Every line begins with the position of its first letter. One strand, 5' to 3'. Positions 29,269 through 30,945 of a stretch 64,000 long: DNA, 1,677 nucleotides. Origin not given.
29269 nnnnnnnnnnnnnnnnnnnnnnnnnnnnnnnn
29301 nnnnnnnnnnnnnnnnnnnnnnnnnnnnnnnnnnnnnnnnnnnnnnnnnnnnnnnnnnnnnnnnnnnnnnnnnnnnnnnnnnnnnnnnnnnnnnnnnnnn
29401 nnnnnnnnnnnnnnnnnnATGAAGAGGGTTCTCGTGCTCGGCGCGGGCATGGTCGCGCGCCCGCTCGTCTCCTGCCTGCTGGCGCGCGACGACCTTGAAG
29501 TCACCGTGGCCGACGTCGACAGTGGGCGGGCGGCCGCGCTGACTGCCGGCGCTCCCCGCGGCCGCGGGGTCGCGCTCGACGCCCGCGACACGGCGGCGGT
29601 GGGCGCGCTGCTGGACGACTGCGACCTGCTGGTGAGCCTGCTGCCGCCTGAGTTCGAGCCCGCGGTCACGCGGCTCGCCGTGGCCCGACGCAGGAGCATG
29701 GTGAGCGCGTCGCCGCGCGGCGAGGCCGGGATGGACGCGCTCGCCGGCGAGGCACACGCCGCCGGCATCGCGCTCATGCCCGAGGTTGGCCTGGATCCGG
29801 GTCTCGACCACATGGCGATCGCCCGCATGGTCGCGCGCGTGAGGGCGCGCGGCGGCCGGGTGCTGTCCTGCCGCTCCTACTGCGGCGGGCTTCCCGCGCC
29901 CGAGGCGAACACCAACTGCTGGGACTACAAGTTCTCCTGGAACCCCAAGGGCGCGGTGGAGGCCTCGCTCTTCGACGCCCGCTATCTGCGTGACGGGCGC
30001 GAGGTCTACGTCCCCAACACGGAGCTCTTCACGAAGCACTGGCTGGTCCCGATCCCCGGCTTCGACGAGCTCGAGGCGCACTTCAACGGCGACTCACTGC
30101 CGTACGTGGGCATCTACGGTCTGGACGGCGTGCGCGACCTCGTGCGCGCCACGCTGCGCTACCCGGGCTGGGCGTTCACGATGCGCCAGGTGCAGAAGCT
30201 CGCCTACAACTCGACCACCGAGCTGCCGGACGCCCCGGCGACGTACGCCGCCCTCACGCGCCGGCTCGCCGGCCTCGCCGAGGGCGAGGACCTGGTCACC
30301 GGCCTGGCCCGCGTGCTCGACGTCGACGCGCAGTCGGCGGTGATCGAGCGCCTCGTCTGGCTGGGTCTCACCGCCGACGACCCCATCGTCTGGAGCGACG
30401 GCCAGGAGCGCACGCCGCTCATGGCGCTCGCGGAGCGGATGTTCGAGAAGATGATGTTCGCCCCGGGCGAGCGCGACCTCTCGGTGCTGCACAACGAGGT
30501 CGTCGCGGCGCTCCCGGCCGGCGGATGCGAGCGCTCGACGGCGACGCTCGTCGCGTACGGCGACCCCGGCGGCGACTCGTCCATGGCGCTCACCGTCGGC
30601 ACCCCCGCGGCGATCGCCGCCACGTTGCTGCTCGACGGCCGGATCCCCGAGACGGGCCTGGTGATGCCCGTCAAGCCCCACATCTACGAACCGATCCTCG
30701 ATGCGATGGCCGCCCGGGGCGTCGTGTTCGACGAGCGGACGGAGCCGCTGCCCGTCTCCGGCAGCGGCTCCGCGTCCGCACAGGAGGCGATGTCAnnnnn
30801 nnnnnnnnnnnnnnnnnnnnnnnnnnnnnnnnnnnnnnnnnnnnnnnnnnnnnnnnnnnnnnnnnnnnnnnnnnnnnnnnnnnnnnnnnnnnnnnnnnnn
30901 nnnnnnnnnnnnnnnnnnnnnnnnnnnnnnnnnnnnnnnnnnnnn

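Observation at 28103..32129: Split AASS-like saccharopine pathway: LKR followed by two tandem saccharopine-dehydrogenase paralogs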

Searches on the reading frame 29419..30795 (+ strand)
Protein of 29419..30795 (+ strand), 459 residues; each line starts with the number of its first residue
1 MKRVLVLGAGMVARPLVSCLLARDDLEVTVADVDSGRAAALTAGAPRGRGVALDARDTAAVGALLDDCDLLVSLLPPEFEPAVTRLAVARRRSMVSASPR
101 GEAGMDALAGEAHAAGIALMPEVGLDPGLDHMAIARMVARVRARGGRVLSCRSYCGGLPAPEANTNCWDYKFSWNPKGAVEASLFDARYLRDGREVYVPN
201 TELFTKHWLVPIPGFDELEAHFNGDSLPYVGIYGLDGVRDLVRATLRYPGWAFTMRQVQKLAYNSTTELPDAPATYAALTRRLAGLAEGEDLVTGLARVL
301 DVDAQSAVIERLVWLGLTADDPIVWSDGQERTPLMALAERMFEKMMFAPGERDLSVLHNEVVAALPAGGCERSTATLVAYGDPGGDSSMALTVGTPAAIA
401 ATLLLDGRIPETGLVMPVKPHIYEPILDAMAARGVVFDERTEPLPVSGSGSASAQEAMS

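Call 3: search_protein_families(library=pfam, proteins=[window:29419-30795:+], max_evalue=0.01)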
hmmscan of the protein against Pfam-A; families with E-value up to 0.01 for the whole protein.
window:29419-30795:+ (459 aa): 3 families
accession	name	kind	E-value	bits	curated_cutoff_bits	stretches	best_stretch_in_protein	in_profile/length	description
PF16653.10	Sacchrp_dh_C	-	5.2e-63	214.1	31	1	124-435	1-265/265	Saccharopine dehydrogenase C-terminal domain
PF03435.24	Sacchrp_dh_NADP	-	2.8e-13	50.8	25.1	1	4-118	1-127/129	Saccharopine dehydrogenase NADP binding domain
PF13460.12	NAD_binding_10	-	0.0081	16.5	27.2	0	9-75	3-68/184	NAD(P)H-binding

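Call 4: search_protein_families(library=ncbifam, proteins=[window:29419-30795:+], max_evalue=0.01)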
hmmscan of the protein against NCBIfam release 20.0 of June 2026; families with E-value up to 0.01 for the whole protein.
window:29419-30795:+ (459 aa): 1 family
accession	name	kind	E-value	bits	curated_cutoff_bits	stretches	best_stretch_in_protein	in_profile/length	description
NF001311.0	PRK00258.1-3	equivalog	0.0077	15.5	235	0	2-79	122-200/279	shikimate dehydrogenase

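Call 7: search_solved_structures(query=window:29419-30795:+, max_evalue=0.001, show_alignments=1)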
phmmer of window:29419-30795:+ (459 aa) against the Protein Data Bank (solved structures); distinct sequences matched with E-value up to 0.001: 5.
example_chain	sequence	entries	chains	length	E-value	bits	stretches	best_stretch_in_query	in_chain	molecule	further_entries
2axq_A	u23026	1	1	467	1.7e-67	231.5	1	2-441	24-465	Saccharopine dehydrogenase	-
5l78_A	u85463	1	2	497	2.8e-65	224.2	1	2-440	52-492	Alpha-aminoadipic semialdehyde synthase, mitochondrial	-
5l76_A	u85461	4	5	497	2.8e-65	224.2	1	2-440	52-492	Alpha-aminoadipic semialdehyde synthase, mitochondrial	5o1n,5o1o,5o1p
1e5l_A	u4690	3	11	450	8.6e-64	219.3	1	2-431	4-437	SACCHAROPINE REDUCTASE | Saccharopine dehydrogenase [NADP(+), L-glutamate-forming]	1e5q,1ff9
3abi_A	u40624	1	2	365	1e-08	37.8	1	3-262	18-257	Putative uncharacterized protein PH1688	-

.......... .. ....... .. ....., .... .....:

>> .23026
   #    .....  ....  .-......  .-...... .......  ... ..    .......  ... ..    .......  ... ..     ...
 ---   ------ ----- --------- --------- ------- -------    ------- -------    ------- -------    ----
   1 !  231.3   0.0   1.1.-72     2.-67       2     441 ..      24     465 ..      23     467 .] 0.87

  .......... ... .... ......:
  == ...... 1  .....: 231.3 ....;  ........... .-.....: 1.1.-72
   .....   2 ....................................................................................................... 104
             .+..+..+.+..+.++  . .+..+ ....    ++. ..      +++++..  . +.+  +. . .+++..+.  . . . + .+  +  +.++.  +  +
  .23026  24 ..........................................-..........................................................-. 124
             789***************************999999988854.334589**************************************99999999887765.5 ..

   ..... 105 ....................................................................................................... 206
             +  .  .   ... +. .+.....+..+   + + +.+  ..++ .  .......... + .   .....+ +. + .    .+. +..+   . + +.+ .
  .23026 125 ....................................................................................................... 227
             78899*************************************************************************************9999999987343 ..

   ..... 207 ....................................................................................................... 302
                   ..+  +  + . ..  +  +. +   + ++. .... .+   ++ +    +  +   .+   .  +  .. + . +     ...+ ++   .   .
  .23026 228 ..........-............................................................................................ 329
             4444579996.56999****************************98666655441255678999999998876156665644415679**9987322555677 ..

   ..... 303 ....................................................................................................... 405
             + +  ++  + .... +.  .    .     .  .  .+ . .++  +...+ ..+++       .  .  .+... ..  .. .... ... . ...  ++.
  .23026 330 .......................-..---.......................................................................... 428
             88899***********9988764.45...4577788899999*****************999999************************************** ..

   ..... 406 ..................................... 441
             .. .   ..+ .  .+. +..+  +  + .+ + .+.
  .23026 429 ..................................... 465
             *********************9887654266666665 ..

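Call 16: find_encoding_contigs(protein=window:29419-30795:+, flank=10000, max_places=6)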
Protein window:29419-30795:+ (459 aa): no gene with exactly this product is on record in the collection.

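Call 24: find_homologous_proteins(query=window:29419-30795:+, max_evalue=1e-30)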
Query window:29419-30795:+ (459 aa): 1793 proteins with E <= 1e-30 among 8000 candidates; the best 120 are listed.
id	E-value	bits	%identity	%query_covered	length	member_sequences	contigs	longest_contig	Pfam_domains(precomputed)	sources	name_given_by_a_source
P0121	1.7e-253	859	85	100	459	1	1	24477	PF16653.11,PF03435.25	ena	-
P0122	4.5e-237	805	80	99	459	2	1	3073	PF16653.11,PF03435.25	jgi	-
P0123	2.0e-235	800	81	97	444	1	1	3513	PF16653.11,PF03435.25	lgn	-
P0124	4.5e-233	792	80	97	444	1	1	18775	PF16653.11,PF03435.25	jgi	jgi:saccharopine dehydrogenase (NADP+, L-glutamate forming)/spermidine synthase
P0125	8.1e-233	791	81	97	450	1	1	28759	PF16653.11,PF03435.25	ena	-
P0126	5.9e-230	782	78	97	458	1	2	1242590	PF16653.11,PF03435.25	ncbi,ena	-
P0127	3.0e-227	773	79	97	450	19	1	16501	PF16653.11,PF03435.25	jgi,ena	-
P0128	4.6e-227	772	79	97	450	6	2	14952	PF16653.11,PF03435.25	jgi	jgi:saccharopine dehydrogenase (NADP+, L-glutamate forming)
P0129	3.4e-225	766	78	98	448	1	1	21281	PF16653.11,PF03435.25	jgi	jgi:saccharopine dehydrogenase (NADP+, L-glutamate forming)/spermidine synthase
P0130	3.2e-217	740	76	96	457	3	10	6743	PF16653.11,PF03435.25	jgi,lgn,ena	jgi:saccharopine dehydrogenase (NADP+, L-glutamate forming)/spermidine synthase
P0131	8.8e-211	719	72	100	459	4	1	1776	PF16653.11,PF03435.25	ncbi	-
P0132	1.5e-210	718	73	97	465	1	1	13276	PF16653.11,PF03435.25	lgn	-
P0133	2.4e-207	707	73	97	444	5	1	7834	PF16653.11,PF03435.25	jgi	jgi:saccharopine dehydrogenase (NADP+, L-glutamate forming)/spermidine synthase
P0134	3.4e-194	664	73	90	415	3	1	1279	PF16653.11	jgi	-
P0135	2.9e-165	569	59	97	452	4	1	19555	PF16653.11,PF03435.25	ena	-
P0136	1.6e-158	546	59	97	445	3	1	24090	PF16653.11,PF03435.25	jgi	-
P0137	7.8e-155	534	56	99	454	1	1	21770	PF16653.11,PF03435.25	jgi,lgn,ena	-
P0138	4.7e-147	509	54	97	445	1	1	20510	PF16653.11,PF03435.25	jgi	jgi:saccharopine dehydrogenase-like NADP-dependent oxidoreductase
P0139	5.4e-147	508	55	96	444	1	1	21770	PF16653.11,PF03435.25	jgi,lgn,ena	-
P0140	1.0e-145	504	56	96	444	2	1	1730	PF16653.11,PF03435.25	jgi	jgi:saccharopine dehydrogenase (NADP+, L-glutamate forming)/spermidine synthase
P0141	5.5e-145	502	55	96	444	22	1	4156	PF16653.11,PF03435.25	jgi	-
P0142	1.5e-143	497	53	97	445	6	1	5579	PF16653.11,PF03435.25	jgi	jgi:saccharopine dehydrogenase (NADP+, L-glutamate forming)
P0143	7.2e-143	495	54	96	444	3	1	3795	PF16653.11,PF03435.25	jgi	jgi:saccharopine dehydrogenase (NADP+, L-glutamate forming)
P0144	9.8e-143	494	54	96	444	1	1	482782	PF16653.11,PF03435.25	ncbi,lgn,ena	-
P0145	3.8e-141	489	54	96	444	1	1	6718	PF16653.11,PF03435.25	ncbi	-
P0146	2.0e-140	487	54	96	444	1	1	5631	PF16653.11,PF03435.25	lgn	-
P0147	3.4e-140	486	53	96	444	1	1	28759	PF16653.11,PF03435.25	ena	-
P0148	4.4e-140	486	53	96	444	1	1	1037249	PF16653.11,PF03435.25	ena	-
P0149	6.5e-140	485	53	96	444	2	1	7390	PF16653.11,PF03435.25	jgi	jgi:saccharopine dehydrogenase (NADP+, L-glutamate forming)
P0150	3.6e-139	483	52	96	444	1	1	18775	PF16653.11,PF03435.25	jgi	jgi:saccharopine dehydrogenase (NADP+, L-glutamate forming)/spermidine synthase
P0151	1.0e-137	478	53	96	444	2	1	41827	PF16653.11,PF03435.25,PF01488.27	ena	-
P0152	6.5e-137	475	54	97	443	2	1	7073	PF16653.11,PF03435.25,PF01488.27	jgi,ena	-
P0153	2.1e-136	474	52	96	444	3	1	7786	PF16653.11,PF03435.25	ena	-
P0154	6.6e-135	469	53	96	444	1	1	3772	PF16653.11,PF13460.13,PF03435.25,PF01488.27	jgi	jgi:saccharopine dehydrogenase-like NADP-dependent oxidoreductase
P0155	7.3e-135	468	52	96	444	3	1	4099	PF16653.11,PF03435.25,PF01488.27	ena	-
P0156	1.1e-133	465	53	96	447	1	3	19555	PF16653.11,PF13460.13,PF03435.25,PF01488.27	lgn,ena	-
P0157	1.4e-133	464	51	96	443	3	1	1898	PF16653.11,PF03435.25,PF01488.27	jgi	-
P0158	1.7e-133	464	52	97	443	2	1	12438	PF16653.11,PF03435.25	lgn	-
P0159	7.8e-125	435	51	96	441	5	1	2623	PF16653.11,PF03435.25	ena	-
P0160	3.5e-123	430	50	96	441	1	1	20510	PF16653.11,PF03435.25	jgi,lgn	jgi:saccharopine dehydrogenase (NADP+, L-glutamate forming)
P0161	7.2e-117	409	75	56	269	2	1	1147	PF16653.11,PF03435.25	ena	-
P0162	2.3e-116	408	47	96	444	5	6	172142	PF16653.11,PF03435.25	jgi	jgi:saccharopine dehydrogenase (NADP+, L-glutamate forming)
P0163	2.8e-115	404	46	96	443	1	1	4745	PF16653.11,PF03435.25,PF01488.27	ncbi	-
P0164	7.0e-115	403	47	97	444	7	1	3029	PF16653.11,PF03435.25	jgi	jgi:saccharopine dehydrogenase (NADP+, L-glutamate forming)/spermidine synthase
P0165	9.9e-115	402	47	97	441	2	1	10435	PF16653.11,PF03435.25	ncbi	-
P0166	1.6e-114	401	45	96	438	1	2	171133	PF16653.11,PF03435.25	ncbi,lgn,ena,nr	ncbi:saccharopine dehydrogenase NADP-binding domain-containing protein [bacterium]|nr:saccharopine d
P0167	3.2e-114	400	46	96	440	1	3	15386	PF16653.11,PF03435.25,PF01488.27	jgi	-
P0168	4.8e-114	400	46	97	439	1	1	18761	PF16653.11,PF03435.25,PF01488.27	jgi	-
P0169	7.1e-114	399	47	96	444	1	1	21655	PF16653.11,PF03435.25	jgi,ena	-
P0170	1.6e-113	398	46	96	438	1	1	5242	PF16653.11,PF03435.25,PF01488.27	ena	-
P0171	1.9e-113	398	45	96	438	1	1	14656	PF16653.11,PF03435.25,PF01488.27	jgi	-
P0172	2.3e-113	398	45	96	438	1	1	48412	PF16653.11,PF03435.25,PF01488.27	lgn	-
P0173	2.9e-113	397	46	96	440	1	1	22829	PF16653.11,PF03435.25,PF01488.27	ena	-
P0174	3.0e-113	397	45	96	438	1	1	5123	PF16653.11,PF03435.25,PF01488.27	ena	-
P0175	5.1e-113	396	46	95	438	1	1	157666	PF16653.11,PF03435.25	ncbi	-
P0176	5.7e-113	396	45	96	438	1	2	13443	PF16653.11,PF03435.25,PF01488.27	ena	-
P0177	7.4e-113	396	48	96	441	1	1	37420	PF16653.11,PF03435.25,PF01488.27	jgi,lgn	jgi:saccharopine dehydrogenase-like NADP-dependent oxidoreductase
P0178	1.2e-112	395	44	96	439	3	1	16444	PF16653.11,PF03435.25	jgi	jgi:saccharopine dehydrogenase (NADP+, L-glutamate forming)/spermidine synthase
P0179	1.5e-112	395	45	97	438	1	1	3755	PF16653.11,PF03435.25,PF01488.27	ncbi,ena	-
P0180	1.8e-112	395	46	96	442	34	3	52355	PF16653.11,PF03435.25,PF01488.27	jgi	jgi:saccharopine dehydrogenase-like NADP-dependent oxidoreductase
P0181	2.5e-112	394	47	96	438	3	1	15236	PF16653.11,PF03435.25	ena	-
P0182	3.0e-112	394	45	96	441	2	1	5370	PF16653.11,PF03435.25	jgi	-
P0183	3.2e-112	394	48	97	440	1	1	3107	PF16653.11,PF03435.25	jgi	jgi:saccharopine dehydrogenase (NADP+, L-glutamate forming)/spermidine synthase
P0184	4.4e-112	393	45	96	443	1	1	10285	PF16653.11,PF03435.25,PF01488.27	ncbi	-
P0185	4.7e-112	393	45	96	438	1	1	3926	PF16653.11,PF03435.25,PF01488.27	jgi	jgi:saccharopine dehydrogenase (NADP+, L-glutamate forming)/spermidine synthase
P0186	8.0e-112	393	48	96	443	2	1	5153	PF16653.11,PF03435.25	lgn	-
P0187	8.9e-112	392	46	96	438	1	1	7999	PF16653.11,PF03435.25,PF01488.27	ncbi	-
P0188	8.9e-112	392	47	96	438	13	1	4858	PF16653.11,PF03435.25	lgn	-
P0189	9.1e-112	392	47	96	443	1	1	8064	PF16653.11,PF03435.25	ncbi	-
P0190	1.3e-111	392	48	97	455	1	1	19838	PF16653.11,PF03435.25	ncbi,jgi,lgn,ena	-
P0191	1.3e-111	392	46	97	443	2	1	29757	PF16653.11,PF03435.25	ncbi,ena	-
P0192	1.8e-111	391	47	97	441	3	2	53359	PF16653.11,PF03435.25,PF01488.27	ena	-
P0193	2.1e-111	391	46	97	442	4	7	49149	PF16653.11,PF03435.25,PF01488.27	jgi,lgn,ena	jgi:saccharopine dehydrogenase-like NADP-dependent oxidoreductase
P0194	2.4e-111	391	47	96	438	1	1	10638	PF16653.11,PF03435.25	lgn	-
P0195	3.2e-111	391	46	96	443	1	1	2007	PF16653.11,PF13460.13,PF03435.25,PF01488.27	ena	-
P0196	4.3e-111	390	45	97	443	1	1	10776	PF16653.11,PF03435.25,PF01488.27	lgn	-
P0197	4.9e-111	390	45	96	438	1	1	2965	PF16653.11,PF03435.25,PF01488.27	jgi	-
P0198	5.1e-111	390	45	97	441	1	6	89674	PF16653.11,PF03435.25,PF01488.27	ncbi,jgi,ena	-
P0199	6.6e-111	390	46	97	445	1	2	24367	PF16653.11,PF03435.25,PF01488.27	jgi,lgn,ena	-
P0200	7.9e-111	389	47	97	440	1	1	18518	PF16653.11,PF03435.25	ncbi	-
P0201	8.2e-111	389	46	96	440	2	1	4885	PF16653.11,PF03435.25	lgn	-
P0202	8.6e-111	389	44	97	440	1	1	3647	PF16653.11,PF03435.25,PF01488.27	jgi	jgi:saccharopine dehydrogenase (NADP+, L-glutamate forming)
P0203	9.3e-111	389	46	96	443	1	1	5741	PF16653.11,PF03435.25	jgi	jgi:saccharopine dehydrogenase-like NADP-dependent oxidoreductase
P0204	1.1e-110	389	45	96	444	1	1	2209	PF16653.11,PF03435.25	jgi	jgi:saccharopine dehydrogenase (NADP+, L-glutamate forming)/spermidine synthase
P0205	1.1e-110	389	46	96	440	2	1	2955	PF16653.11,PF03435.25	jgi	-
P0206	1.2e-110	389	45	96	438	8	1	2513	PF16653.11,PF03435.25,PF01488.27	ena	-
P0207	1.2e-110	389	44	96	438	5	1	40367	PF16653.11,PF03435.25,PF01488.27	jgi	jgi:saccharopine dehydrogenase (NADP+, L-glutamate forming)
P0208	1.3e-110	389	44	97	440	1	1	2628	PF16653.11,PF03435.25,PF01488.27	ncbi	-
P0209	1.3e-110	389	46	97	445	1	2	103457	PF16653.11,PF03435.25,PF01488.27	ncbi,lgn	-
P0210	1.6e-110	388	44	97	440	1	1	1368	PF16653.11,PF03435.25,PF01488.27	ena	-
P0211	1.7e-110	388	44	96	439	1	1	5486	PF16653.11,PF03435.25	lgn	-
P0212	2.2e-110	388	44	97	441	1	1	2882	PF16653.11,PF03435.25,PF01488.27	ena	-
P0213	4.1e-110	387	47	97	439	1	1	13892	PF16653.11,PF03435.25,PF01488.27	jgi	jgi:saccharopine dehydrogenase (NADP+, L-glutamate forming)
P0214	4.1e-110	387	45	97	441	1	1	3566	PF16653.11,PF03435.25,PF01488.27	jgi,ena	-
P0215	4.2e-110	387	46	96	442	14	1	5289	PF16653.11,PF03435.25,PF01488.27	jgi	jgi:saccharopine dehydrogenase (NADP+, L-glutamate forming)/spermidine synthase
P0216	4.2e-110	387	45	98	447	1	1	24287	PF16653.11,PF03435.25,PF01488.27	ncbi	-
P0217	4.9e-110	387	47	96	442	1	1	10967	PF16653.11,PF03435.25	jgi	jgi:saccharopine dehydrogenase (NADP+, L-glutamate forming)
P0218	5.4e-110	387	47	96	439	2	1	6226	PF16653.11,PF03435.25,PF01488.27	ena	-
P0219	6.1e-110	386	46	96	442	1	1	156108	PF16653.11,PF03435.25,PF01488.27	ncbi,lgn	-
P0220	6.7e-110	386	44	96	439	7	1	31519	PF16653.11,PF03435.25,PF01488.27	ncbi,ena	-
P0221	7.5e-110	386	48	97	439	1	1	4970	PF16653.11,PF03435.25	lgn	-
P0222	9.0e-110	386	44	97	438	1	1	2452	PF16653.11,PF03435.25,PF01488.27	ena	-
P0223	1.1e-109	386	44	97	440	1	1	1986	PF16653.11,PF03435.25,PF01488.27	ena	-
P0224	1.1e-109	385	44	97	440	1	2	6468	PF16653.11,PF03435.25,PF01488.27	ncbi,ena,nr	ncbi:MAG: saccharopine dehydrogenase NADP-binding domain-containing protein [candidate division Zixi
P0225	1.3e-109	385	45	96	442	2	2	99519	PF16653.11,PF03435.25,PF01488.27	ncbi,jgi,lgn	jgi:saccharopine dehydrogenase-like NADP-dependent oxidoreductase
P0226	1.3e-109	385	43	97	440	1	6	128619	PF16653.11,PF13460.13,PF03435.25,PF01488.27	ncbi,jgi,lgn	-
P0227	1.9e-109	385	43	97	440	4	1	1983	PF16653.11,PF03435.25,PF01488.27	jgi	jgi:saccharopine dehydrogenase (NADP+, L-glutamate forming)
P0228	1.9e-109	385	45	96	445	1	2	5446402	PF16653.11,PF03435.25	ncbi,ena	-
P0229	2.1e-109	385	44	97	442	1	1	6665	PF16653.11,PF03435.25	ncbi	-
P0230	2.1e-109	385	46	96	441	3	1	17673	PF16653.11,PF03435.25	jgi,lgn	-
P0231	2.2e-109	384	46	96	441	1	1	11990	PF16653.11,PF03435.25,PF01488.27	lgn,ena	-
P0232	2.5e-109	384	48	96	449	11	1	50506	PF16653.11,PF03435.25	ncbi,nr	ncbi:MAG: saccharopine dehydrogenase [Gemmatimonas sp.]|nr:saccharopine dehydrogenase [Gemmatimonas 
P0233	2.9e-109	384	44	96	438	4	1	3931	PF16653.11,PF03435.25,PF01488.27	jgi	-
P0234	2.9e-109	384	43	97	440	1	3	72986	PF16653.11,PF13460.13,PF03435.25,PF01488.27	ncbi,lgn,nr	ncbi:MAG: saccharopine dehydrogenase [candidate division Zixibacteria bacterium]|nr:saccharopine deh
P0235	3.0e-109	384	44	96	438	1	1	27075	PF16653.11,PF03435.25,PF01488.27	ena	-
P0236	3.1e-109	384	47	97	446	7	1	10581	PF16653.11,PF03435.25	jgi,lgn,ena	-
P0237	3.1e-109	384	45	97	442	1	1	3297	PF16653.11,PF13460.13,PF03435.25,PF01488.27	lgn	-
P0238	3.7e-109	384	46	97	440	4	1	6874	PF16653.11,PF03435.25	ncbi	-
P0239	3.7e-109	384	46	96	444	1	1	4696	PF16653.11,PF03435.25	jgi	jgi:saccharopine dehydrogenase-like NADP-dependent oxidoreductase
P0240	3.8e-109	384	43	95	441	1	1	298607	PF16653.11,PF03435.25,PF01488.27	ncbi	ncbi:MAG: saccharopine dehydrogenase C-terminal domain-containing protein [Candidatus Aminicenantale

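Call 46: find_encoding_contigs(protein=P0137, flank=10000, max_places=2)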
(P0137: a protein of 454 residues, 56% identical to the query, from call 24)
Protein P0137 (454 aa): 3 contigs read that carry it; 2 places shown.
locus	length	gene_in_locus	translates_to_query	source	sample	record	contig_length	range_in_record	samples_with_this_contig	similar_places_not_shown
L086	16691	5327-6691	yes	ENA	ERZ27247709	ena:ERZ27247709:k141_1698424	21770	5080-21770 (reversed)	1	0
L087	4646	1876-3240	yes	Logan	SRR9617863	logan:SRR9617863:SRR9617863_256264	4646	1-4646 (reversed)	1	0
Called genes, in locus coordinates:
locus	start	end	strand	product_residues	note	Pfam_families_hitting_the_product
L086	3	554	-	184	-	?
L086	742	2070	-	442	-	PF12832:MFS_1_like, PF07690:MFS_1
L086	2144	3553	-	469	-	-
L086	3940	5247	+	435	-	PF05222:AlaDh_PNT_N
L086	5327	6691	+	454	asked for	PF03435:Sacchrp_dh_NADP, PF16653:Sacchrp_dh_C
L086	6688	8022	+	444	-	PF03435:Sacchrp_dh_NADP, PF16653:Sacchrp_dh_C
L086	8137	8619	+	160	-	PF01316:Arg_repressor, PF02863:Arg_repressor_C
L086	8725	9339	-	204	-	PF06262:Zincin_1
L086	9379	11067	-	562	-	PF00496:SBP_bac_5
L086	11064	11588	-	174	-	PF00293:NUDIX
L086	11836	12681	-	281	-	PF03372:Exo_endo_phos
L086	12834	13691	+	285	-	PF02678:Pirin, PF05726:Pirin_C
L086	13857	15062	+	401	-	-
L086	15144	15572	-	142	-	-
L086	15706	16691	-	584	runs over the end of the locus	PF00916:Sulfate_transp, PF01740:STAS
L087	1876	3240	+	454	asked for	PF03435:Sacchrp_dh_NADP, PF16653:Sacchrp_dh_C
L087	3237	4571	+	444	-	PF03435:Sacchrp_dh_NADP, PF16653:Sacchrp_dh_C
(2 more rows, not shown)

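Call 47: find_encoding_contigs(protein=P0138, flank=10000, max_places=2)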
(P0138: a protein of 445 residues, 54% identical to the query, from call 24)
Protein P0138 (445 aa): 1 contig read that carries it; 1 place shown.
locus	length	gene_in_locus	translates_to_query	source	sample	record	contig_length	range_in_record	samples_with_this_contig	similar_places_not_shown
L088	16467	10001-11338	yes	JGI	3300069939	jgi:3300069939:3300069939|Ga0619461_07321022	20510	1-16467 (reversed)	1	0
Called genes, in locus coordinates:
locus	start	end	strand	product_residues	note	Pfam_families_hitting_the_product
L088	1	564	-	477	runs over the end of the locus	PF00282:Pyridoxal_deC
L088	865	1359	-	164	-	PF01316:Arg_repressor, PF02863:Arg_repressor_C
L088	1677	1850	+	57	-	-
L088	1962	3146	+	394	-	PF05222:AlaDh_PNT_N, PF01262:AlaDh_PNT_C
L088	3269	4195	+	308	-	PF00497:SBP_bac_3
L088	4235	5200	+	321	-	PF00528:BPD_transp_1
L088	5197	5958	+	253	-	PF00005:ABC_tran, PF02463:SMC_N (weak), PF13304:AAA_21 (faint)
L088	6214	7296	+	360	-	PF02317:Octopine_DH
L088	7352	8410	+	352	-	PF01168:Ala_racemase_N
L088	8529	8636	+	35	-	-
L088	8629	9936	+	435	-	PF05222:AlaDh_PNT_N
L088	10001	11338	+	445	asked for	PF03435:Sacchrp_dh_NADP, PF16653:Sacchrp_dh_C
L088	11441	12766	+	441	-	PF03435:Sacchrp_dh_NADP, PF16653:Sacchrp_dh_C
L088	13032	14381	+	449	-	PF07690:MFS_1, PF12832:MFS_1_like, PF07690:MFS_1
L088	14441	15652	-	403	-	PF01053:Cys_Met_Meta_PP, PF01212:Beta_elim_lyase (faint), PF00155:Aminotran_1_2, PF06838:Met_gamma_lyase (weak)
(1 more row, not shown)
